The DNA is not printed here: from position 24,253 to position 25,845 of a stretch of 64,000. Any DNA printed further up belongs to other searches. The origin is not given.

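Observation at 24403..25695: DegT-family enzyme with active-site Lys replaced by His (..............), the ColD/E1 3-dehydratase signature, in an archaeon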

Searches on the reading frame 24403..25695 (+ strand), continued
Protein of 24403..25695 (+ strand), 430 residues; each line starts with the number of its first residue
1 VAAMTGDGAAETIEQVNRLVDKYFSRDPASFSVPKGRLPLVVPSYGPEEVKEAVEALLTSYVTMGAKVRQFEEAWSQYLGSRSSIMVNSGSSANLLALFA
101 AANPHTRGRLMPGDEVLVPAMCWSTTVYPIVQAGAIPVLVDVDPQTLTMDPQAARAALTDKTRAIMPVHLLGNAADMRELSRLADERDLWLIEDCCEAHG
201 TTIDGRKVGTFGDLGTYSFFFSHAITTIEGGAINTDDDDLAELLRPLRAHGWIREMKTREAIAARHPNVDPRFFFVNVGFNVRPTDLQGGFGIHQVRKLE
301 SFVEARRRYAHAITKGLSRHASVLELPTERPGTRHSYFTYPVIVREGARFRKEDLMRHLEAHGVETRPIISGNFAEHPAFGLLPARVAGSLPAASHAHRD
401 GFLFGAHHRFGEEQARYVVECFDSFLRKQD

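Call 49: search_protein_families(library=pfam, proteins=[L006:11306-12541:+, L006:12543-13448:+, L006:13516-14298:+, L006:16246-19104:+, L006:4170-5792:-, L006:5881-6915:+, L006:7111-7986:+, L011:5536-7608:-, L011:14597-16399:-, L015:14591-16180:+], max_evalue=0.0001)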
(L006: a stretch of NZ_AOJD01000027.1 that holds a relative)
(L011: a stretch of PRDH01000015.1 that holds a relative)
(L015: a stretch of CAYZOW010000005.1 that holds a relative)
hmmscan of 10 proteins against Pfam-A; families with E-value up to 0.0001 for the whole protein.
L006:11306-12541:+ (411 aa): 5 families
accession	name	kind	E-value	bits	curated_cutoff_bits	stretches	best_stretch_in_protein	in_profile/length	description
PF00534.26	Glycos_transf_1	-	1.4e-27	96.8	26.4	1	226-380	6-161/172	Glycosyl transferases group 1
PF13692.12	Glyco_trans_1_4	-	5e-21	75.9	27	1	237-377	3-142/142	Glycosyl transferases group 1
PF13439.12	Glyco_transf_4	-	2.6e-09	37.8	28.5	1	19-214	1-167/170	Glycosyltransferase Family 4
PF20706.3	GT4-conflict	-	1.6e-06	27.8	26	1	190-379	157-359/385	Family 4 Glycosyltransferase in conflict systems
PF13579.12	Glyco_trans_4_4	-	2.3e-05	25.3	29.7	1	20-209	1-152/158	Glycosyl transferase 4-like domain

L006:12543-13448:+ (301 aa): 5 families
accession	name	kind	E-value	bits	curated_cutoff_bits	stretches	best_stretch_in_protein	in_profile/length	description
PF00535.33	Glycos_transf_2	-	8.3e-32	110.9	23.3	1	12-171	1-167/168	Glycosyl transferase family 2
PF13641.12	Glyco_tranf_2_3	-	9.6e-20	72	27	1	9-225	1-229/230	Glycosyltransferase like family 2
PF10111.15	Glyco_tranf_2_2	-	1.9e-16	60.8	27.3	1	12-111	1-104/276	Glycosyltransferase like family 2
PF13632.12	Glyco_trans_2_3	-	5.1e-06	26.9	27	1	93-227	3-143/198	Glycosyl transferase family group 2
PF13704.12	Glyco_tranf_2_4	-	9.9e-06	26.4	27.5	1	19-103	2-86/98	Glycosyl transferase family 2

L006:13516-14298:+ (260 aa): 0 families

L006:16246-19104:+ (952 aa): 0 families

L006:4170-5792:- (540 aa): 2 families
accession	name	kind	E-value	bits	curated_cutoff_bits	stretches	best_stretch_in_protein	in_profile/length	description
PF00733.27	Asn_synthase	-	1.4e-07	32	21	1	191-247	16-75/354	Asparagine synthase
PF24167.1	DUF7411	-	2.7e-06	27.5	28.7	0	197-250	5-57/194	Family of unknown function (DUF7411)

L006:5881-6915:+ (344 aa): 1 family
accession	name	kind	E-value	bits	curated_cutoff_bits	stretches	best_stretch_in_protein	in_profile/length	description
PF00291.31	PALP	-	2.8e-66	224.3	35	1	47-332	3-295/295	Pyridoxal-phosphate dependent enzyme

L006:7111-7986:+ (291 aa): 4 families
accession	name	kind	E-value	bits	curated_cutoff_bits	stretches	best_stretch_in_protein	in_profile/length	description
PF00535.33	Glycos_transf_2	-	9.8e-32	110.6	23.3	1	9-172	1-166/168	Glycosyl transferase family 2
PF13641.12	Glyco_tranf_2_3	-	3.5e-17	63.6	27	1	8-216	3-218/230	Glycosyltransferase like family 2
PF10111.15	Glyco_tranf_2_2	-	3.9e-13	50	27.3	1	9-184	1-189/276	Glycosyltransferase like family 2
PF13506.12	Glyco_transf_21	-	6.6e-06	26.1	21.7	1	81-217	23-164/174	Glycosyl transferase family 21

L011:5536-7608:- (690 aa): 0 families

L011:14597-16399:- (600 aa): 2 families
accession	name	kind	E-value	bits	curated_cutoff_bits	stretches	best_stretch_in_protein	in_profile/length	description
PF00441.29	Acyl-CoA_dh_1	-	2e-15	57.7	22.4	1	273-420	4-147/150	Acyl-CoA dehydrogenase, C-terminal domain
PF02770.24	Acyl-CoA_dh_M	-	2.8e-07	31.1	33.3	1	160-238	1-74/97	Acyl-CoA dehydrogenase, middle domain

L015:14591-16180:+ (529 aa): 0 families

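Call 62: search_solved_structures(query=L084:12469-13458:+, max_evalue=1e-10)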
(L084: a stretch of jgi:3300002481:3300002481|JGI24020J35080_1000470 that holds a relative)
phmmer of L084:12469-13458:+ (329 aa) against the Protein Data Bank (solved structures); distinct sequences matched with E-value up to 1e-10: 82 (the best 60 are shown).
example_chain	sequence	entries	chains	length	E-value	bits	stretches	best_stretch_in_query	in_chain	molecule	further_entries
8du0_A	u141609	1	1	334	4.4e-55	190.8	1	8-311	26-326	GDP-L-fucose synthase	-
7ll6_A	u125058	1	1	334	6e-55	190.3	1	8-311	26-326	GDP-L-fucose synthase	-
1bws_A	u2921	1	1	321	9.3e-53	183.1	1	10-311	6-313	PROTEIN (GDP-4-KETO-6-DEOXY-D-MANNOSE EPIMERASE/REDUCTASE)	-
1bsv_A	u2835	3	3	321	3.4e-52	181.3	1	10-311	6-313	PROTEIN (GDP-FUCOSE SYNTHETASE) | GDP-FUCOSE SYNTHETASE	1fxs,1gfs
1e7q_A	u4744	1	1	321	4.8e-52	180.8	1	10-311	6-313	GDP-FUCOSE SYNTHETASE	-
1e6u_A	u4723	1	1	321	6.6e-52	180.3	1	10-311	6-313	GDP-FUCOSE SYNTHETASE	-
1e7s_A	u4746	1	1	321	8.8e-52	179.9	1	10-311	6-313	GDP-FUCOSE SYNTHETASE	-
1e7r_A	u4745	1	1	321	6.1e-51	177.2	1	10-311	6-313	GDP-FUCOSE SYNTHETASE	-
7anh_A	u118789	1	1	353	1.9e-37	132.8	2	5-194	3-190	GDP-L-fucose synthase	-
4b8z_A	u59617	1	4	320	5.3e-37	131.3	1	6-310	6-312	GDP-L-FUCOSE SYNTHASE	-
4b8w_A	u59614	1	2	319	5.5e-37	131.3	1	7-310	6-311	GDP-L-FUCOSE SYNTHASE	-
4bkp_A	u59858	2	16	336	6e-37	131.2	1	6-310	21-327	GDP-L-FUCOSE SYNTHASE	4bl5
4e5y_A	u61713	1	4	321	7e-37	130.9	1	8-310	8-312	GDP-L-fucose synthase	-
8ewu_A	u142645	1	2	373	2.2e-35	126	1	6-193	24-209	GDP-L-fucose synthase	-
7m13_A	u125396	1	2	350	7.5e-35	124.3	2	9-205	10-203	GDP-L-fucose synthase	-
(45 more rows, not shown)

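Call 63: search_solved_structures(query=L006:9078-9989:+, max_evalue=1e-10)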
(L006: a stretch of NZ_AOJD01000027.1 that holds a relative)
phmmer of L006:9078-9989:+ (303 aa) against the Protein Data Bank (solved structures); distinct sequences matched with E-value up to 1e-10: 120 (the best 60 are shown).
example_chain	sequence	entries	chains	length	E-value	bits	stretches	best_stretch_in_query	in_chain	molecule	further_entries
6kv9_A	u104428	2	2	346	2.3e-35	125.6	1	4-256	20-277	MoeE5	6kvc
2hun_A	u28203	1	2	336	5.3e-35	124.4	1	4-298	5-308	336aa long hypothetical dTDP-glucose 4,6-dehydratase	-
6bwl_A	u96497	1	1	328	1.2e-33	119.9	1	5-301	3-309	Pal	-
6x3b_A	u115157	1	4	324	4e-33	118.2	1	2-291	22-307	GDP-6-deoxy-D-mannose reductase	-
3ehe_A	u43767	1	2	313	3.5e-32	115.1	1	5-299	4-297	UDP-glucose 4-epimerase (GalE-1)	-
2pk3_A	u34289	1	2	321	3.7e-32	115.1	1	4-301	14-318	GDP-6-deoxy-D-lyxo-4-hexulose reductase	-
6wjb_A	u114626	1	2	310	1e-31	113.6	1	2-281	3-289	NAD-dependent epimerase/dehydratase family protein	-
6wj9_A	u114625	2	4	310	9.5e-31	110.4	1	2-281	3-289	NAD-dependent epimerase/dehydratase family protein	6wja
4zrm_A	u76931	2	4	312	1.7e-30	109.6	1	4-299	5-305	UDP-glucose 4-epimerase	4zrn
7k3p_A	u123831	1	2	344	1.8e-30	109.5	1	4-289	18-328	UDP-glucose 4-epimerase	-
8wxk_A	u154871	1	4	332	8.8e-30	107.3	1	4-292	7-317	UDP-glucose 4-epimerase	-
6dnt_A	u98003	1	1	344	1.2e-29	106.8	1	3-288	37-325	NAD-dependent epimerase/dehydratase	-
2p5u_A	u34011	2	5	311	3.1e-29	105.5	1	5-299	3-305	UDP-glucose 4-epimerase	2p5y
8du1_A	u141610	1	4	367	7.1e-29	104.3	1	3-298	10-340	dTDP-glucose 4,6-dehydratase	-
3vps_A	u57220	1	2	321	7.2e-29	104.3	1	3-245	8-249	NAD-dependent epimerase/dehydratase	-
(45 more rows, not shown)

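Call 74: search_protein_families(library=pfam, proteins=[L048:5782-7584:+, L061:7058-9193:+, L069:13623-15581:-, L059:12790-15429:+, L022:4910-6046:+, L044:14403-15920:-, L037:11021-12376:-, L067:5675-8197:-, L008:12584-14461:+, L015:13277-14431:+], max_evalue=0.001)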
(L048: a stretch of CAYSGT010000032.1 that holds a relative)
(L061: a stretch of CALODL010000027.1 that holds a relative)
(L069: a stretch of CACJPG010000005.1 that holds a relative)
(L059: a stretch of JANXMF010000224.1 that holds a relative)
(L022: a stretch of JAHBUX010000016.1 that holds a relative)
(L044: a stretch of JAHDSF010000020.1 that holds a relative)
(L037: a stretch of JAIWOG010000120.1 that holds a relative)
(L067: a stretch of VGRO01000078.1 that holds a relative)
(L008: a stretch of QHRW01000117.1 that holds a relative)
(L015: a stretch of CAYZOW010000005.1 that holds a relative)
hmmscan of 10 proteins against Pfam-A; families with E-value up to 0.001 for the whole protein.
L048:5782-7584:+ (600 aa): 2 families
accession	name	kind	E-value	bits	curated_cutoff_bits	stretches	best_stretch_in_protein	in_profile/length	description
PF20604.3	DUF6798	-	3e-22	78.5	26.9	1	477-535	3-61/61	Domain of unknown function (DUF6798)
PF14897.12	EpsG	-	0.00028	20.6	30.1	1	8-362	3-308/326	EpsG family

L061:7058-9193:+ (711 aa): 0 families

L069:13623-15581:- (652 aa): 0 families

L059:12790-15429:+ (879 aa): 0 families

L022:4910-6046:+ (378 aa): 0 families

L044:14403-15920:- (505 aa): 0 families

L037:11021-12376:- (451 aa): 0 families

L067:5675-8197:- (840 aa): 0 families

L008:12584-14461:+ (625 aa): 0 families

L015:13277-14431:+ (384 aa): 2 families
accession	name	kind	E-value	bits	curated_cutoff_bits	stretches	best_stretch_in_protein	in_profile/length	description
PF01943.22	Polysacc_synt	-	3.3e-06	27.2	28.2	1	17-109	4-98/274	Polysaccharide biosynthesis protein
PF13440.11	Polysacc_synt_3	-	7.6e-06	25.8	23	1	185-244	166-225/293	Polysaccharide biosynthesis protein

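Call 86: predict_structure(alignment_id=A2)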
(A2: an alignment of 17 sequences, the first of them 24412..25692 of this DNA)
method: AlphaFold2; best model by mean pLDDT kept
length: 427 residues; sequences in the alignment: 17
mean_pLDDT: 85.0   pTM: 0.85
mean pLDDT of the five models: 85.0, 81.1, 81.0, 80.9, 67.6
residues with pLDDT >= 90: 214; 70-90: 149; 50-70: 50; < 50: 14
segments of 3 or more residues with pLDDT < 50: 29-32, 220-224
pLDDT, mean of each block of 10 residues (from residue 1): 67 89 60 50 79 67 86 95 91 95 92 95 92 97 93 98 92 95 97 86 93 77 65 94 73 72 73 68 86 86 89 95 89 86 94 93 79 85 95 93 74 93 89
secondary structure, 60 per line:
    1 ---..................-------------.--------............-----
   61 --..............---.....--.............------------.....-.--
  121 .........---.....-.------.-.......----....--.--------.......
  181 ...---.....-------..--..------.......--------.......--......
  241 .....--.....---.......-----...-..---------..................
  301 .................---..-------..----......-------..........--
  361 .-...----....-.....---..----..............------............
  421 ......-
elements in order: H4-21 H44-55 H63-76 E80-84 H87-99 E112-116 H121-129 E133-137 H148-154 E159-162 H174-183 E187-191 E211-217 E226-232 H235-245 H256-262 H283-317 E336-341 H349-358 E363-365 H375-379 H389-397 E398-402 H409-426

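Call 88: fold_search(model_id=the predicted structure, library=pdb)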
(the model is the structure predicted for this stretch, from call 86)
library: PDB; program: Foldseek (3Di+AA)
matches with E <= 10: 1852; with E <= 0.001: 1390
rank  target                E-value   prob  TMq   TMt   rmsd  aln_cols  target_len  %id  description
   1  3bcx_B                1.3e-37  1.00  0.89  0.91   3.1       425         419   35  E1 Dehydrase (released 2007-11-27)
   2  3bcx_A                1.6e-37  1.00  0.90  0.91   3.1       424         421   35  E1 Dehydrase (released 2007-11-27)
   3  3bb8_A                4.9e-37  1.00  0.89  0.91   3.5       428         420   34  E1 Dehydrase H220K Mutant (released 2008-09-16)
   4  2gms_B                1.9e-35  1.00  0.82  0.90   2.5       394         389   34  E coli GDP-4-keto-6-deoxy-D-mannose-3-dehydratase with bound hydrated PLP (released 2006-09-05)
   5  3b8x_B                3.5e-34  1.00  0.82  0.90   2.6       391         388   33  Crystal structure of GDP-4-keto-6-deoxymannose-3-dehydratase (ColD) H188N mutant with bound GDP-perosamine (released 2007-11-27)
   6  3b8x_A                4.7e-34  1.00  0.83  0.91   2.7       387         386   34  Crystal structure of GDP-4-keto-6-deoxymannose-3-dehydratase (ColD) H188N mutant with bound GDP-perosamine (released 2007-11-27)
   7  2gms_A                5.5e-34  1.00  0.84  0.91   2.7       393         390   34  E coli GDP-4-keto-6-deoxy-D-mannose-3-dehydratase with bound hydrated PLP (released 2006-09-05)
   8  3gr9_A                1.1e-33  1.00  0.83  0.92   2.5       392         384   33  Crystal structure of ColD H188K S187N (released 2009-06-16)
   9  2r0t_A                5.5e-33  1.00  0.82  0.91   2.5       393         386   34  Crystal structure of GDP-4-keto-6-deoxymannose-3-dehydratase with a trapped PLP-glutamate geminal diamine (released 2007-12-18)
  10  3gr9_G                7.4e-33  1.00  0.84  0.93   2.5       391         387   34  Crystal structure of ColD H188K S187N (released 2009-06-16)
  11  3gr9_E                8.2e-33  1.00  0.84  0.93   2.5       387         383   34  Crystal structure of ColD H188K S187N (released 2009-06-16)
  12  3gr9_D                9.7e-33  1.00  0.81  0.91   2.5       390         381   33  Crystal structure of ColD H188K S187N (released 2009-06-16)
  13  3gr9_C                1.9e-32  1.00  0.82  0.90   2.6       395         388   32  Crystal structure of ColD H188K S187N (released 2009-06-16)
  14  3gr9_B                2.7e-32  1.00  0.83  0.92   2.4       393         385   33  Crystal structure of ColD H188K S187N (released 2009-06-16)
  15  3gr9_F                3.2e-32  1.00  0.83  0.91   2.5       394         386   34  Crystal structure of ColD H188K S187N (released 2009-06-16)
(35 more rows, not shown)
